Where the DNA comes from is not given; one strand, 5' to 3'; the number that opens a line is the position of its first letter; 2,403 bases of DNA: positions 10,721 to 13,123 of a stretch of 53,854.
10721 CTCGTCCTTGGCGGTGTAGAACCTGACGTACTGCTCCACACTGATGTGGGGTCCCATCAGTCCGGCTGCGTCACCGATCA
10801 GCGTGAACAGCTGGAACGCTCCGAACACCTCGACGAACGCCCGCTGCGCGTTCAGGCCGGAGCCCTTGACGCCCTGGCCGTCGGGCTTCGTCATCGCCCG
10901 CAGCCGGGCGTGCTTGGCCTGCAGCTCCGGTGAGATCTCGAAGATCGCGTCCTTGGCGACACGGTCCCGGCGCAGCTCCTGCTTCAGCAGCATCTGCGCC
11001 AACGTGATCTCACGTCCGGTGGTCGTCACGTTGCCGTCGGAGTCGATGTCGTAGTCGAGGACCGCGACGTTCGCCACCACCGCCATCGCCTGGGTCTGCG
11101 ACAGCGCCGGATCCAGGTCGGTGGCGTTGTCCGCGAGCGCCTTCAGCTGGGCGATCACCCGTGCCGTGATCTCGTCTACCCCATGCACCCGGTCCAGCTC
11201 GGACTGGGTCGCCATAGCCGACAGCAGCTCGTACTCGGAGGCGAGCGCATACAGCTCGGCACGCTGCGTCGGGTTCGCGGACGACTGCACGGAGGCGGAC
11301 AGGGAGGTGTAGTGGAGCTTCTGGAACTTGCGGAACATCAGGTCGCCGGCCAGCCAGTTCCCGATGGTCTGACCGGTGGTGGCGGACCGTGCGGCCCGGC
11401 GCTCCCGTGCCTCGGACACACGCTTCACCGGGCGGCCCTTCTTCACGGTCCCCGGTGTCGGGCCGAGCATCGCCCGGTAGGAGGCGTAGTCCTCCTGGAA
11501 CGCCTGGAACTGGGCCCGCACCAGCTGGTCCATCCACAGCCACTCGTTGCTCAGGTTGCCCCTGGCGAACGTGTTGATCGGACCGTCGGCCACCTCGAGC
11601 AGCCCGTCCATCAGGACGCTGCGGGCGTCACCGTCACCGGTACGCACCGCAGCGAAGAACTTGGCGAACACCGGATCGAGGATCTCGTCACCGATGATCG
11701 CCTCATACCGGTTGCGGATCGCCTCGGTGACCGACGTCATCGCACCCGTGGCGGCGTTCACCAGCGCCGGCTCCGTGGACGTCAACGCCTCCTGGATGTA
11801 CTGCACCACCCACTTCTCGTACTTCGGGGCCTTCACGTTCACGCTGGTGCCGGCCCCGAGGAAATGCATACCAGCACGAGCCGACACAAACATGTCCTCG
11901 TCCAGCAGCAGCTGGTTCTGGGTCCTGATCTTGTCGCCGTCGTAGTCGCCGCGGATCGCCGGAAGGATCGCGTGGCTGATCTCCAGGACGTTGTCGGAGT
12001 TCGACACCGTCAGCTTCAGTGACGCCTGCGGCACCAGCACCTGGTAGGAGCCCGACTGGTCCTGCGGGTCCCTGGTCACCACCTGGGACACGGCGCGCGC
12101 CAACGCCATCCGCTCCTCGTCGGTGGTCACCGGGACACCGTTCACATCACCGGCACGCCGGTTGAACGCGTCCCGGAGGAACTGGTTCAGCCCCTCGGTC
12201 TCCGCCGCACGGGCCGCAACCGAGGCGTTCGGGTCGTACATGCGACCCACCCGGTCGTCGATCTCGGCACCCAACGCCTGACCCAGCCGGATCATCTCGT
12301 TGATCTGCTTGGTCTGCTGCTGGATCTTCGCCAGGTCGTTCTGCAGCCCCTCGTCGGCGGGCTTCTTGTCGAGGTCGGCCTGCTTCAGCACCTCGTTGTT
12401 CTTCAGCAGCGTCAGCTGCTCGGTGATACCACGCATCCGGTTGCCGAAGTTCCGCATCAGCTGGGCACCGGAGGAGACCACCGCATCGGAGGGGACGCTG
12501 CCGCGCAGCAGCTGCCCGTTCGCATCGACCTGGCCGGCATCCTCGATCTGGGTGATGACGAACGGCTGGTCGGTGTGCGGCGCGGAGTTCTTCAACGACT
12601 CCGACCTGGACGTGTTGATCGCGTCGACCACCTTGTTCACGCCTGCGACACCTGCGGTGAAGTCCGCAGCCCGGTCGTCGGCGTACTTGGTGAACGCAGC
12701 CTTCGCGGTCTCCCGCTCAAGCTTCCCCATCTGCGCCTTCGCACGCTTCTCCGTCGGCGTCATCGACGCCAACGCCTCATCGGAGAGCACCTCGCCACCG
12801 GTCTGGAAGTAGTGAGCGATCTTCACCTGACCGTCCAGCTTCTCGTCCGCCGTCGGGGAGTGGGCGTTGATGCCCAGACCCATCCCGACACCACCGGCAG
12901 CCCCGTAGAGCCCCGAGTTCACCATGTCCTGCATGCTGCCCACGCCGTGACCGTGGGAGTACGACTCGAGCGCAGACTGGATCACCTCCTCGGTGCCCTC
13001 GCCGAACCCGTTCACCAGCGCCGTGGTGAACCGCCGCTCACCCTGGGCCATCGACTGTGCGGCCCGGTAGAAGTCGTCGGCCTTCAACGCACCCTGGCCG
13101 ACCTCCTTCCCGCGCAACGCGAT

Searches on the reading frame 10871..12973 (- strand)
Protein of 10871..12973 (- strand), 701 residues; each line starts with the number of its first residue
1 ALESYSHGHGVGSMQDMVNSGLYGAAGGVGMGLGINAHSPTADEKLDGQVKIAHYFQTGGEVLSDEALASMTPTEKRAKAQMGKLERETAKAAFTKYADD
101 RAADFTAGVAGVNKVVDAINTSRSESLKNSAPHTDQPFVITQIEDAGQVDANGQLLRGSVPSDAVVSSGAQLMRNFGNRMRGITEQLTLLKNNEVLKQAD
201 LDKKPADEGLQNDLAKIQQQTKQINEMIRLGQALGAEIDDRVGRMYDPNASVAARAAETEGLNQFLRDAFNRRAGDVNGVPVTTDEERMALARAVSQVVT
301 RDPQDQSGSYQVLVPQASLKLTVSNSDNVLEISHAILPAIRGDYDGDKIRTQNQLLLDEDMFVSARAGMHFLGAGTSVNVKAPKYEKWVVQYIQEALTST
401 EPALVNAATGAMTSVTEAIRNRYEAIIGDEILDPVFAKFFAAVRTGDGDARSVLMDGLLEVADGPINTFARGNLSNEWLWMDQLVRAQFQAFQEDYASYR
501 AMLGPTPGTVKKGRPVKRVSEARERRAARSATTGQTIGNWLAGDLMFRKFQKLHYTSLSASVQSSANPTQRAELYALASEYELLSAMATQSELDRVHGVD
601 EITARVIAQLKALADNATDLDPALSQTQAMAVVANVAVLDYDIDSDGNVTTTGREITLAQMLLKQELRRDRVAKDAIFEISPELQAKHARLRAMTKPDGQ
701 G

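Call 97: search_solved_structures(query=A3, max_evalue=10)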
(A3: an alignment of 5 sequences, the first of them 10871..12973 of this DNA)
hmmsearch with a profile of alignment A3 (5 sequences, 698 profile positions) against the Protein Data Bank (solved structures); distinct sequences matched with E-value up to 10: 4.
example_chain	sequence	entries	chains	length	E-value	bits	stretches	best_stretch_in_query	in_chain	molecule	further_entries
28ik_A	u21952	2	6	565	0.085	14.3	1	257-327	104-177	Secreted acid phosphatase 1 (SAP1)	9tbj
8oxk_A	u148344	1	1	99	0.25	12.8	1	343-364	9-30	CSEP0141 putative effector protein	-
8oxj_A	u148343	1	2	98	1.6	10.1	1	343-363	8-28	AVRA22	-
7s01_d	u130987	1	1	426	2.9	9.2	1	298-351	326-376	DNA-directed RNA polymerase beta' subunit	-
